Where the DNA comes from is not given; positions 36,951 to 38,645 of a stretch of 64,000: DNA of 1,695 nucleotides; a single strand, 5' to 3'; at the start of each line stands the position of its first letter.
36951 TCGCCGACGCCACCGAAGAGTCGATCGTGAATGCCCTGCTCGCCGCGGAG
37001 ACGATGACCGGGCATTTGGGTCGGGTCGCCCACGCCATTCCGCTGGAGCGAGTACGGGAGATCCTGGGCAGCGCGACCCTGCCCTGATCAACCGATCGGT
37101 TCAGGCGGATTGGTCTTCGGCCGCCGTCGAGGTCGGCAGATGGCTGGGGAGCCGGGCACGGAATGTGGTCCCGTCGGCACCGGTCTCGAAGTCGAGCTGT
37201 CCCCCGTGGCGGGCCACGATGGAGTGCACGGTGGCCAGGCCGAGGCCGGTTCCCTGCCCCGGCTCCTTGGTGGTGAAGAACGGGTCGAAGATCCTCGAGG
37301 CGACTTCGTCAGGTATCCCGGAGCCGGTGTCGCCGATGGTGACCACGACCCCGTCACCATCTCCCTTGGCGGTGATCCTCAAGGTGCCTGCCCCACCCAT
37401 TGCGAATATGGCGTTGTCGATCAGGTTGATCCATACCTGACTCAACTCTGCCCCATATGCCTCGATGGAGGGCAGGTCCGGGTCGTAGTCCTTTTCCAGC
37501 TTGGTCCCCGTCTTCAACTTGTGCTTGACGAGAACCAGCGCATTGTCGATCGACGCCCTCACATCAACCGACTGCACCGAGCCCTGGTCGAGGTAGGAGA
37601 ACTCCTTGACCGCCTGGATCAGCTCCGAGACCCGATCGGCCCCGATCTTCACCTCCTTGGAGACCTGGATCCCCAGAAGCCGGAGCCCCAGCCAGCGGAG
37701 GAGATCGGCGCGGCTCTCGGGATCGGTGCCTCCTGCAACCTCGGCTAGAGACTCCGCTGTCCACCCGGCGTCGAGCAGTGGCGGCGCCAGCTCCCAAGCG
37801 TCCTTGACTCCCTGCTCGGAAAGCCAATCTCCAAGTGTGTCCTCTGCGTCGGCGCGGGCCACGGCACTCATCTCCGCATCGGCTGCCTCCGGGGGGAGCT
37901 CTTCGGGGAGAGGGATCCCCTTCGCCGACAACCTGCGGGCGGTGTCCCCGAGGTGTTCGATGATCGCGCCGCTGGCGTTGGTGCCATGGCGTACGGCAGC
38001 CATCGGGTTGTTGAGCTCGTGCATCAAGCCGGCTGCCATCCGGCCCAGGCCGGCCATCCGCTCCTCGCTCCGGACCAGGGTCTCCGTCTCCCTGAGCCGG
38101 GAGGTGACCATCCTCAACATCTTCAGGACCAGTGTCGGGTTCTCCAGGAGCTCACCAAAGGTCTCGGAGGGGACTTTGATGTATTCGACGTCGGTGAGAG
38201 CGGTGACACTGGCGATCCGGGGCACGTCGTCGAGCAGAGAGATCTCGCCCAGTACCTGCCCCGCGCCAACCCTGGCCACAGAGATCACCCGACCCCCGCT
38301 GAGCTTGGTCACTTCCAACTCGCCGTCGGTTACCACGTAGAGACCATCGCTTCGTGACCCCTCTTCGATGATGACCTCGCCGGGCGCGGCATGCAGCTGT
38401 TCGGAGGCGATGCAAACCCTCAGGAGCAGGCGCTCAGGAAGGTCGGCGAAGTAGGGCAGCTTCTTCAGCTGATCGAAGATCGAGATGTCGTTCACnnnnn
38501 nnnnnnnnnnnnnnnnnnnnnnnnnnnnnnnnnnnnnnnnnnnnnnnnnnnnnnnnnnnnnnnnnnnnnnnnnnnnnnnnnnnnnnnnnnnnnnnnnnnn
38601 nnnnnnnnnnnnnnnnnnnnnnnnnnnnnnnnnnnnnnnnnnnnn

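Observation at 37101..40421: Signalling operon: UBP zinc finger, a receiver fused to a cysteine-less Grx/TrxR-like flavoprotein, and a cNMP-binding histidine kinase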

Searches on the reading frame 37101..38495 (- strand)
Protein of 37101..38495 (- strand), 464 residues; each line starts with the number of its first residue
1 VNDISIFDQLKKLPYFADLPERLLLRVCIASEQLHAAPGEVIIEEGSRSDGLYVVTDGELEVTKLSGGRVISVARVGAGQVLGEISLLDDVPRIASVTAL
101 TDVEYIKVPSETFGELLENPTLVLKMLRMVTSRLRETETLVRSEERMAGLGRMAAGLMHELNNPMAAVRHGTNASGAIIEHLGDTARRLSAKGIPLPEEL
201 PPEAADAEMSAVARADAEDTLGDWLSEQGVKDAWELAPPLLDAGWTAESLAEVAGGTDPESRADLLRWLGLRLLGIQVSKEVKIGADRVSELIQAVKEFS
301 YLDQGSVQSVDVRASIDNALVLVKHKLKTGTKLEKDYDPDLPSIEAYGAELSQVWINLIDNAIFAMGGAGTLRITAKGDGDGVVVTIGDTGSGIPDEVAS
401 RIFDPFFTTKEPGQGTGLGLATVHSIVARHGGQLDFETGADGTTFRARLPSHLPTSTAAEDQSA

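Call 3: search_protein_families(library=pfam, proteins=[window:37101-38495:-], max_evalue=0.01)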
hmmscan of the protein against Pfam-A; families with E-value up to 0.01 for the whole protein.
window:37101-38495:- (464 aa): 5 families
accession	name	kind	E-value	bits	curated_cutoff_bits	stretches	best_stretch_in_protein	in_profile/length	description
PF02518.31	HATPase_c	-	9.4e-24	84.4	26.4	1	350-451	5-109/111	Histidine kinase-, DNA gyrase B-, and HSP90-like ATPase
PF00027.35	cNMP_binding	-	7.5e-20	71.2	27.5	1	35-118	3-87/89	Cyclic nucleotide-binding domain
PF14501.12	HATPase_c_5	-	0.00018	21.8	22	1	350-438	5-90/102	GHKL domain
PF00512.31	HisKA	-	0.0018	18.7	26.9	0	151-169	3-21/66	His Kinase A (phospho-acceptor) domain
PF13581.12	HATPase_c_2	-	0.0089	16.5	27.4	0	370-448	54-126/127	Histidine kinase-like ATPase domain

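Call 4: search_protein_families(library=ncbifam, proteins=[window:37101-38495:-], max_evalue=0.01)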
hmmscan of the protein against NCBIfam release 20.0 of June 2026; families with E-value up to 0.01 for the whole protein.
window:37101-38495:- (464 aa): 86 families (the best 25 are shown)
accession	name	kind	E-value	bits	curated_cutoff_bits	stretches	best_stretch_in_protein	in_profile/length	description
NF038348.1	T2SS_HK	subfamily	5.2e-45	153.9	450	2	284-450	406-572/574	histidine kinase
NF008468.0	PRK11360.1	equivalog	4.4e-44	150.9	646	2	287-452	442-609/616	two-component system sensor histidine kinase AtoS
NF052574.1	HisKinEspCMyxo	equivalog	1.3e-38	132.8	1200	2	280-457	461-643/785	serine histidine kinase EspC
NF007688.0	PRK10364.1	equivalog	4.5e-37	127.9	479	2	286-452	286-452/460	two-component system sensor histidine kinase ZraS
NF010411.0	PRK13837.1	equivalog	1.6e-32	112.5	647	1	285-461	495-685/828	two-component system VirA-like sensor kinase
NF052573.1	HisKinEspAMyxo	equivalog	2e-31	108.8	1400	1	277-449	430-609/755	serine histidine kinase EspA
NF046026.1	HisKinCckACaul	equivalog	2e-29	102.3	1000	1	280-459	342-540/678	cell cycle histidine kinase CckA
NF046020.1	HisKinCckABruc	equivalog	2.2e-29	101.9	1000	1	281-461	521-717/868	cell cycle histidine kinase CckA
NF047497.1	HK_LIC_12097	equivalog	7.7e-25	87.4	500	1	290-451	202-366/367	LIC_12097 family sensor histidine kinase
NF047466.1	hybrid_RR_LvrB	exception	3.2e-24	85.8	500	1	278-450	190-375/377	hybrid histidine kinase/response regulator LvrB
NF041777.1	sens_FixL_Rhizob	equivalog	1.1e-23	83.7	850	2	328-451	356-481/485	sensor protein FixL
NF046044.1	PnpS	equivalog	4.6e-23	81.9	400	1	286-450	217-390/390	two-component system histidine kinase PnpS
NF010076.0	PRK13557.1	subfamily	1.5e-22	79.7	631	1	280-453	207-396/540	histidine kinase famiy protein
NF040750.1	tetrathio_HK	equivalog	5.5e-22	78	750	2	277-437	382-539/555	tetrathionate respiration histidine kinase TtrS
TIGR02938.1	nifL_nitrog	equivalog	2.3e-21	75.9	242.45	1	302-439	338-481/494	nitrogen fixation negative regulator NifL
NF058543.1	ActPatMycb56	equivalog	3.3e-17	62.3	460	1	15-134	3-122/317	acetyltransferase Pat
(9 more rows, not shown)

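Call 30: search_protein_families(library=pfam, alignment_id=A2, max_evalue=0.01)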
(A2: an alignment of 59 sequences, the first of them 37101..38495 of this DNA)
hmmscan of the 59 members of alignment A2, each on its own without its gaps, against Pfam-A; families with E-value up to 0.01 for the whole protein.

A. member 1, window:37101-38495:- (464 aa): 5 families
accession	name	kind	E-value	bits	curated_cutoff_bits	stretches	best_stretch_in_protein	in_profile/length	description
PF02518.31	HATPase_c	-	9.4e-24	84.4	26.4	1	350-451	5-109/111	Histidine kinase-, DNA gyrase B-, and HSP90-like ATPase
PF00027.35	cNMP_binding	-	7.5e-20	71.2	27.5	1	35-118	3-87/89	Cyclic nucleotide-binding domain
PF14501.12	HATPase_c_5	-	0.00018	21.8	22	1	350-438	5-90/102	GHKL domain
PF00512.31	HisKA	-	0.0018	18.7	26.9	0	151-169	3-21/66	His Kinase A (phospho-acceptor) domain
PF13581.12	HATPase_c_2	-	0.0089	16.5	27.4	0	370-448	54-126/127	Histidine kinase-like ATPase domain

B. families by the number of members that match (of 59 scanned): 7 families
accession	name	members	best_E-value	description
PF00027.35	cNMP_binding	58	1.4e-23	Cyclic nucleotide-binding domain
PF02518.31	HATPase_c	57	7.1e-29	Histidine kinase-, DNA gyrase B-, and HSP90-like ATPase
PF14501.12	HATPase_c_5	46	7.8e-09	GHKL domain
PF00512.31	HisKA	32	3.2e-06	His Kinase A (phospho-acceptor) domain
PF13589.12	HATPase_c_3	11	0.00011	Histidine kinase-, DNA gyrase B-, and HSP90-like ATPase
PF13581.12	HATPase_c_2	10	8.3e-06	Histidine kinase-like ATPase domain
PF10281.14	Ish1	1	0.0047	Putative nuclear envelope organisation protein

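Call 71: find_homologous_proteins(query=window:37101-38495:-, max_evalue=1e-20)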
Query window:37101-38495:- (464 aa): 5311 proteins with E <= 1e-20 among 8000 candidates; the best 120 are listed.
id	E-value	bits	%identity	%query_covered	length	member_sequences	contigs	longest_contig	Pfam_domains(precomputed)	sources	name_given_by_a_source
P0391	5.5e-297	1003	100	100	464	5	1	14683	PF02518.32,PF00027.36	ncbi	-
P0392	1.4e-259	879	88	98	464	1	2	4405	PF02518.32,PF00027.36,PF14501.13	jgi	jgi:signal transduction histidine kinase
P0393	1.7e-257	872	86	100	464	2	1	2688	PF02518.32,PF00027.36,PF14501.13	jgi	jgi:signal transduction histidine kinase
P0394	3.4e-252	855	84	100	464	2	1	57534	PF02518.32,PF00512.32,PF00027.36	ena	-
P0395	6.4e-244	828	82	100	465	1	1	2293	PF02518.32,PF00512.32,PF00027.36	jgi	jgi:signal transduction histidine kinase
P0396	1.6e-238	810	80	99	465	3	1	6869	PF02518.32,PF00027.36,PF14501.13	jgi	jgi:signal transduction histidine kinase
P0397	8.0e-237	804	80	99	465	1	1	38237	PF02518.32,PF00027.36,PF14501.13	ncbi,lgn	ncbi:MAG: ATP-binding protein [Acidimicrobiia bacterium]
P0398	1.2e-236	804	79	99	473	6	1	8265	PF02518.32,PF00027.36,PF14501.13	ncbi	-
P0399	5.0e-236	802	81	98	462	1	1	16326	PF02518.32,PF00027.36,PF14501.13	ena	-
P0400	6.0e-236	801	80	99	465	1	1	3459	PF02518.32,PF00027.36,PF14501.13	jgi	-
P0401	1.0e-235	801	79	99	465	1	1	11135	PF02518.32,PF00027.36,PF14501.13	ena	-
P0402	1.2e-235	800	80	99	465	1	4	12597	PF02518.32,PF00027.36,PF14501.13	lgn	-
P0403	7.3e-235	798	80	99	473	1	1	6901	PF02518.32,PF00027.36,PF14501.13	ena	-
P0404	9.3e-235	798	80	98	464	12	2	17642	PF02518.32,PF00027.36,PF14501.13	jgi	jgi:signal transduction histidine kinase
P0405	3.5e-234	796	79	99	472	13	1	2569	PF02518.32,PF00027.36,PF14501.13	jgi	jgi:signal transduction histidine kinase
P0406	3.9e-233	792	79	99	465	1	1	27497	PF02518.32,PF00027.36,PF14501.13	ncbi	ncbi:MAG: ATP-binding protein [Acidimicrobiia bacterium]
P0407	4.3e-233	792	80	98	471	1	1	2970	PF02518.32,PF00027.36,PF14501.13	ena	-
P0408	8.8e-232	788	78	99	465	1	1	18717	PF02518.32,PF00027.36,PF14501.13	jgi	jgi:signal transduction histidine kinase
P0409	7.1e-230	781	79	98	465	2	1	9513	PF02518.32,PF00027.36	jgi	jgi:signal transduction histidine kinase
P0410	3.7e-228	776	78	98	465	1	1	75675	PF02518.32,PF00027.36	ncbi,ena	-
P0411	6.7e-228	775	77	99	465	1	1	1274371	PF02518.32,PF00027.36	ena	-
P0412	1.4e-226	771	78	97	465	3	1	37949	PF02518.32,PF00027.36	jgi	jgi:signal transduction histidine kinase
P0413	1.7e-225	767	78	97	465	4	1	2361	PF02518.32,PF00027.36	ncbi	-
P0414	4.1e-224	762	77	97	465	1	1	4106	PF02518.32,PF00027.36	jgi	jgi:signal transduction histidine kinase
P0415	7.7e-224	762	78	97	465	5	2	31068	PF02518.32,PF00027.36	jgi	-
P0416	4.0e-209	713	75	97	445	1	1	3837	PF02518.32,PF00027.36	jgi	jgi:signal transduction histidine kinase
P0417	1.9e-200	685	84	80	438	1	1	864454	PF00512.32,PF00027.36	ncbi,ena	-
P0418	3.9e-197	674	78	84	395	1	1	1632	PF02518.32,PF00027.36,PF14501.13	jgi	jgi:signal transduction histidine kinase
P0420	2.9e-133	463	54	95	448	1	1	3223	PF13581.13,PF02518.32,PF00027.36,PF14501.13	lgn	-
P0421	4.5e-133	462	53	95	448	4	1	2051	PF02518.32,PF00027.36,PF14501.13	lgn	-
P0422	2.9e-131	456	51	95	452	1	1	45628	PF02518.32,PF00027.36,PF14501.13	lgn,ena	-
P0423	7.2e-131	455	51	95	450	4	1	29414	PF02518.32,PF00027.36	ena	-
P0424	1.4e-130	454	51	95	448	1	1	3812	PF13581.13,PF02518.32,PF00027.36,PF14501.13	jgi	-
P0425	1.5e-130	454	51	95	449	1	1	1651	PF02518.32,PF00027.36,PF14501.13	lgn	-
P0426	9.7e-130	451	51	96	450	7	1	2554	PF02518.32,PF00027.36,PF14501.13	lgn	-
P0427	1.6e-129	451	50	95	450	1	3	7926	PF02518.32,PF00027.36,PF14501.13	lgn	-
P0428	2.7e-129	450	51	96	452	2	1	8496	PF02518.32,PF00027.36,PF14501.13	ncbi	-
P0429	3.0e-129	450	51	96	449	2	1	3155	PF13581.13,PF02518.32,PF00027.36,PF14501.13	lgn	-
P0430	3.0e-129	450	51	95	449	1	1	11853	PF02518.32,PF00027.36,PF14501.13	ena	-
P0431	5.0e-129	449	49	95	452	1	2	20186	PF02518.32,PF00027.36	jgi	jgi:signal transduction histidine kinase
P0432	5.2e-129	449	51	95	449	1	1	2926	PF02518.32,PF00027.36,PF14501.13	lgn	-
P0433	6.9e-129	449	51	95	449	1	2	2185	PF02518.32,PF00027.36,PF14501.13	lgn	-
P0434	8.7e-129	448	51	97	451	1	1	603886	PF02518.32,PF00027.36,PF14501.13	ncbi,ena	-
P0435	9.9e-129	448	50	96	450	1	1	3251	PF02518.32,PF00027.36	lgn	-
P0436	1.2e-128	448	50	96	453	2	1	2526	PF02518.32,PF00027.36,PF14501.13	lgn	-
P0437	1.2e-128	448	51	95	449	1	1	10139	PF13581.13,PF02518.32,PF00027.36,PF14501.13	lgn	-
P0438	1.8e-128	447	50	95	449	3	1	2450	PF02518.32,PF00027.36,PF14501.13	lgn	-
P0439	1.9e-128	447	52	98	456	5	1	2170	PF02518.32,PF00027.36,PF14501.13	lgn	-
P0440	2.3e-128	447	51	95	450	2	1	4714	PF02518.32,PF00027.36,PF14501.13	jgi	-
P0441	2.3e-128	447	50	97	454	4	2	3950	PF02518.32,PF00027.36,PF14501.13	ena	-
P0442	2.5e-128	447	50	97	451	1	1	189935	PF02518.32,PF00027.36,PF14501.13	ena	-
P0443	2.9e-128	447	52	95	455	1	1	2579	PF13581.13,PF02518.32,PF00027.36,PF14501.13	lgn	-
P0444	3.0e-128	447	51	95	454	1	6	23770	PF02518.32,PF00027.36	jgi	jgi:signal transduction histidine kinase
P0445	4.9e-128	446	50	95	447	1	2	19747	PF02518.32,PF00027.36,PF14501.13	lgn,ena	-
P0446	5.3e-128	446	50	97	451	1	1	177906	PF02518.32,PF00027.36,PF14501.13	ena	-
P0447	5.7e-128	446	49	97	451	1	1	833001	PF02518.32,PF00027.36,PF14501.13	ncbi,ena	-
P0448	5.8e-128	446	50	97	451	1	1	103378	PF02518.32,PF00027.36,PF14501.13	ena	-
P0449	7.8e-128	445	49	97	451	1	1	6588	PF02518.32,PF00027.36,PF14501.13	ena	-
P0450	7.9e-128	445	50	97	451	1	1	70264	PF02518.32,PF00027.36,PF14501.13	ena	-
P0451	8.2e-128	445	50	96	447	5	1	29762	PF02518.32,PF00027.36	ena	-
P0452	8.6e-128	445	50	97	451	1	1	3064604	PF02518.32,PF00027.36,PF14501.13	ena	-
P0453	9.5e-128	445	50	97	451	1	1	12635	PF02518.32,PF00027.36,PF14501.13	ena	-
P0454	9.7e-128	445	50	97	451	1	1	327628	PF02518.32,PF00027.36,PF14501.13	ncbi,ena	-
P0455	9.8e-128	445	50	95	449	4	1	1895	PF02518.32,PF00027.36,PF14501.13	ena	-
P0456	1.0e-127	445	49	97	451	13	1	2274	PF02518.32,PF00027.36,PF14501.13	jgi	jgi:signal transduction histidine kinase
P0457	1.2e-127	445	50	98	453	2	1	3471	PF02518.32,PF00027.36,PF14501.13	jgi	jgi:signal transduction histidine kinase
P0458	2.2e-127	444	50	96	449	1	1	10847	PF02518.32,PF00027.36,PF14501.13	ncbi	-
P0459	2.3e-127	444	51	95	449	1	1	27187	PF13581.13,PF02518.32,PF00027.36,PF14501.13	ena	-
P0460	2.4e-127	444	50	97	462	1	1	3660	PF02518.32,PF00027.36,PF14501.13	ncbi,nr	ncbi:MAG TPA: ATP-binding protein [Acidimicrobiia bacterium]|nr:ATP-binding protein [Acidimicrobiia 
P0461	3.1e-127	443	50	96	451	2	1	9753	PF02518.32,PF00027.36,PF14501.13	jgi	jgi:signal transduction histidine kinase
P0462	3.3e-127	443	48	98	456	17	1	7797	PF02518.32,PF00027.36,PF14501.13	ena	-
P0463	3.5e-127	443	50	97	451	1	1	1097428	PF02518.32,PF00027.36,PF14501.13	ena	-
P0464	4.8e-127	443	50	96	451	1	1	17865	PF02518.32,PF00027.36,PF14501.13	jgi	jgi:signal transduction histidine kinase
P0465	5.3e-127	442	50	96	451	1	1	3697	PF02518.32,PF00027.36,PF14501.13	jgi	jgi:signal transduction histidine kinase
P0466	5.6e-127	442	50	95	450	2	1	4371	PF02518.32,PF00027.36,PF14501.13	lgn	-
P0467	5.8e-127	442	50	97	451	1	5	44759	PF02518.32,PF00027.36,PF14501.13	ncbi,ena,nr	ncbi:MAG: histidine kinase [Acidimicrobiia bacterium]|nr:histidine kinase [Acidimicrobiia bacterium]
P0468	5.8e-127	442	50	97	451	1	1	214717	PF02518.32,PF00027.36,PF14501.13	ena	-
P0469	6.9e-127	442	49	97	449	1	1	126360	PF02518.32,PF00027.36,PF14501.13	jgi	jgi:signal transduction histidine kinase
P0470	7.1e-127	442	50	96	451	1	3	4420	PF02518.32,PF00027.36,PF14501.13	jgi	jgi:signal transduction histidine kinase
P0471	8.0e-127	442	51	95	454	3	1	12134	PF02518.32,PF00027.36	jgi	jgi:signal transduction histidine kinase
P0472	8.5e-127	442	52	95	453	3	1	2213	PF02518.32,PF00027.36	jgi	jgi:signal transduction histidine kinase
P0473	8.7e-127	442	50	97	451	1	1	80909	PF02518.32,PF00027.36,PF14501.13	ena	-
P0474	9.4e-127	442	51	95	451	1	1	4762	PF13581.13,PF02518.32,PF00027.36,PF14501.13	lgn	-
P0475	9.5e-127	442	49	97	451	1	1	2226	PF02518.32,PF00027.36,PF14501.13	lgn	-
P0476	1.2e-126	441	50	96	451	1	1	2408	PF02518.32,PF00027.36,PF14501.13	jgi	jgi:signal transduction histidine kinase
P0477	1.2e-126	441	50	96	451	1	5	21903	PF02518.32,PF00027.36,PF14501.13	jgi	jgi:signal transduction histidine kinase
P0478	1.2e-126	441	50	96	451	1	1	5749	PF02518.32,PF00027.36,PF14501.13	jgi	-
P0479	1.6e-126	441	50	97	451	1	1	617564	PF02518.32,PF00027.36,PF14501.13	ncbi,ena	-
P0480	1.6e-126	441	50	97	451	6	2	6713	PF02518.32,PF00027.36,PF14501.13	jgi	jgi:signal transduction histidine kinase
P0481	1.6e-126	441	50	95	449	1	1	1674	PF02518.32,PF00027.36,PF14501.13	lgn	-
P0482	1.6e-126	441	51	95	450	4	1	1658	PF02518.32,PF00027.36,PF14501.13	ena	-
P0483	1.6e-126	441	51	96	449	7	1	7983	PF02518.32,PF00027.36,PF14501.13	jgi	-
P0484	1.7e-126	441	51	95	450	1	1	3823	PF02518.32,PF00027.36,PF14501.13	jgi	-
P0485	1.7e-126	441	49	96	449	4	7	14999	PF02518.32,PF00027.36,PF14501.13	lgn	-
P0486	1.9e-126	441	51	95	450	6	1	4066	PF02518.32,PF00027.36,PF14501.13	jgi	jgi:signal transduction histidine kinase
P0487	2.0e-126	441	49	95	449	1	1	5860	PF02518.32,PF00027.36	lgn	-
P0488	2.1e-126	440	50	96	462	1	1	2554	PF02518.32,PF00027.36,PF14501.13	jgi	jgi:signal transduction histidine kinase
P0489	2.4e-126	440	50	97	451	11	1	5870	PF02518.32,PF00027.36,PF14501.13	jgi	-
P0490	2.4e-126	440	51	95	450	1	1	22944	PF02518.32,PF00027.36,PF14501.13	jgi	-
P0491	2.5e-126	440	49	97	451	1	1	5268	PF02518.32,PF00027.36,PF14501.13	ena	-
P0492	2.6e-126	440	50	96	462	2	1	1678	PF02518.32,PF00027.36,PF14501.13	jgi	jgi:signal transduction histidine kinase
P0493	2.8e-126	440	50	96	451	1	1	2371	PF02518.32,PF00027.36,PF14501.13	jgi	-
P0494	2.9e-126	440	49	95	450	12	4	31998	PF02518.32,PF00027.36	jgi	jgi:signal transduction histidine kinase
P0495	3.3e-126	440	50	95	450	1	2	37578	PF02518.32,PF00027.36,PF14501.13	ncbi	-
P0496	3.8e-126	440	51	95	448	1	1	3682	PF02518.32,PF00027.36,PF14501.13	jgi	-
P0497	4.2e-126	439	48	96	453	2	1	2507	PF02518.32,PF00027.36,PF14501.13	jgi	jgi:signal transduction histidine kinase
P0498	4.2e-126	439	50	95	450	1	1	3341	PF02518.32,PF00027.36,PF14501.13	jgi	-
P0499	7.7e-126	439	50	95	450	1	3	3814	PF02518.32,PF00027.36,PF14501.13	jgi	jgi:signal transduction histidine kinase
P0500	9.4e-126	438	50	95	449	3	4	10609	PF02518.32,PF00027.36,PF14501.13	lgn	-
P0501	1.0e-125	438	50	95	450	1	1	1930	PF02518.32,PF00027.36,PF14501.13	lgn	-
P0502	1.1e-125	438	49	97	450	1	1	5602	PF02518.32,PF00027.36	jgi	jgi:signal transduction histidine kinase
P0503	1.3e-125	438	49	96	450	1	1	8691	PF02518.32,PF00027.36,PF14501.13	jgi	jgi:signal transduction histidine kinase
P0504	1.5e-125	438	47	96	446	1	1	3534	PF02518.32,PF00027.36,PF14501.13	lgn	-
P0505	1.8e-125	437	49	95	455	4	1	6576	PF13581.13,PF02518.32,PF00027.36,PF14501.13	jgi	jgi:signal transduction histidine kinase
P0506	2.3e-125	437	49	96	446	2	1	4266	PF02518.32,PF00027.36,PF14501.13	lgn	-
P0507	2.6e-125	437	49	97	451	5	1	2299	PF02518.32,PF00027.36,PF14501.13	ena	-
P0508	2.6e-125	437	50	95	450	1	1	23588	PF02518.32,PF00027.36,PF14501.13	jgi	-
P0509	3.0e-125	437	49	96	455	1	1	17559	PF02518.32,PF00027.36,PF14501.13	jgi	jgi:signal transduction histidine kinase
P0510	3.3e-125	437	50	95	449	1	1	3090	PF02518.32,PF00027.36,PF14501.13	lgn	-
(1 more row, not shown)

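Call 76: search_protein_families(library=padloc, proteins=[window:37101-38495:-], max_evalue=0.001)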
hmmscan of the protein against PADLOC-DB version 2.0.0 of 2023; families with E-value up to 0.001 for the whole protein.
window:37101-38495:- (464 aa): 4 families
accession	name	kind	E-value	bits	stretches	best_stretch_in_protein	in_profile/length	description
PDLC02371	PycTIR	-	5.7e-11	40.3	1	26-146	32-150/288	-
PDLC00731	Effector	-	3.3e-10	37.4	1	31-145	40-152/306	TIR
PDLC00734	PycC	-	9.1e-06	23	1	18-144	20-148/374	Pycsar cyclase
PDLC00730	Effector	-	0.00016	19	1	38-136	63-160/299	TIR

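Call 79: predict_structure(alignment_id=A5)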
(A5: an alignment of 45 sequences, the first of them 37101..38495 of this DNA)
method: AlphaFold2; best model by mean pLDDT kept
length: 464 residues; sequences in the alignment: 45
mean_pLDDT: 77.6   pTM: 0.42
mean pLDDT of the five models: 77.6, 76.6, 73.3, 73.3, 71.8
residues with pLDDT >= 90: 103; 70-90: 231; 50-70: 113; < 50: 17
segments of 3 or more residues with pLDDT < 50: 1-4, 456-464
pLDDT, mean of each block of 10 residues (from residue 1): 67 78 84 92 85 89 79 82 71 83 90 69 66 59 53 55 64 82 91 78 65 88 95 92 89 86 93 88 69 56 61 86 73 90 78 84 81 92 92 78 63 58 80 88 91 57 32
secondary structure, 60 per line:
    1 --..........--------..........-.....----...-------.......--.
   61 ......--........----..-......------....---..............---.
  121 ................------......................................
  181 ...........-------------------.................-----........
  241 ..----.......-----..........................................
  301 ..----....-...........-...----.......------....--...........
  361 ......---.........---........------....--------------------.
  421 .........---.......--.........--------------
elements in order: H3-12 H21-30 E32-36 E41-43 E51-57 E60-66 E69-76 H84-89 E96-99 E103-109 H110-116 H120-136 H143-191 H211-227 H233-242 H247-253 H259-302 E307-310 H312-322 E331-337 E344-347 H350-366 E370-378 E382-389 H396-399 H420-429 E433-439 E442-450
